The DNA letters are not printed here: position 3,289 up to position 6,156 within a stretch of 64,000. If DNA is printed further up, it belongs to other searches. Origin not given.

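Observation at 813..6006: Two different secreted proteases (S8 subtilisin and M4 thermolysin-like) share a paralogous C-terminal LamG/ConA-like lectin module behind Pro/Thr linkers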

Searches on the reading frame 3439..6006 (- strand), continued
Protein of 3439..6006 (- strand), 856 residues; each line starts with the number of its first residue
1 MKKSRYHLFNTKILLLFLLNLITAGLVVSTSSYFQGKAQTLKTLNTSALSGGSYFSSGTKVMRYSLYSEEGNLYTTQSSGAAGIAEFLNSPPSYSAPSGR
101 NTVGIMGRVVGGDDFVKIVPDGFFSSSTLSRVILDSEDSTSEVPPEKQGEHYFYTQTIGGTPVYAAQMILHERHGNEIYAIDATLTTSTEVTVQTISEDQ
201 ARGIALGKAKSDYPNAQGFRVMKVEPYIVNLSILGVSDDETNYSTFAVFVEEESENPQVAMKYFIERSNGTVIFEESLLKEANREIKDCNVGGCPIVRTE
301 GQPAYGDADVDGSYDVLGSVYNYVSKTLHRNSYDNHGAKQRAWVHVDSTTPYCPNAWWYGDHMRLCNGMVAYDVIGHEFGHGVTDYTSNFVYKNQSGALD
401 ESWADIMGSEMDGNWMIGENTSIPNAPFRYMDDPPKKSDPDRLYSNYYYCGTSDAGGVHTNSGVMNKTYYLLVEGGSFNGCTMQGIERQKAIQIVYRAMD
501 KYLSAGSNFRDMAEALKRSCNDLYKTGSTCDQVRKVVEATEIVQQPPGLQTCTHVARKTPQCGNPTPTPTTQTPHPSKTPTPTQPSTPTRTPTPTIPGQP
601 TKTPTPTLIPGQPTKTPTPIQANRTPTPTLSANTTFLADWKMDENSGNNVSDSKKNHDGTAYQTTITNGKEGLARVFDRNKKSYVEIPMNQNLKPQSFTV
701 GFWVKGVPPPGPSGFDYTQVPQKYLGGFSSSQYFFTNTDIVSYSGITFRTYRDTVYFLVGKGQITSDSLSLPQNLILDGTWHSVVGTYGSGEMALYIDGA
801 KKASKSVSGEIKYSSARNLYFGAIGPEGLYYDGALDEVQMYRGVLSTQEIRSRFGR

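Call 79: search_protein_families(library=ncbifam, proteins=[window:3439-6006:-], max_evalue=0.01)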
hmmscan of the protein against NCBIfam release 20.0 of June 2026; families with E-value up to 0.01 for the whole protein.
window:3439-6006:- (856 aa): 3 families
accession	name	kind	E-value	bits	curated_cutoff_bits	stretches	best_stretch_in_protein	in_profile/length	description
NF047971.1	ThermolysLepto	equivalog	2.7e-14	52.3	1350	1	370-546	431-620/776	M4 family metalopeptidase thermolysin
NF045902.1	MetaloprotProALeg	equivalog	1.5e-13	50.3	900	1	355-539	347-530/539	zinc metalloprotease ProA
NF052521.1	TafC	equivalog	0.00085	18.5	410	1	637-852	149-358/373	TafC family fimbrial protein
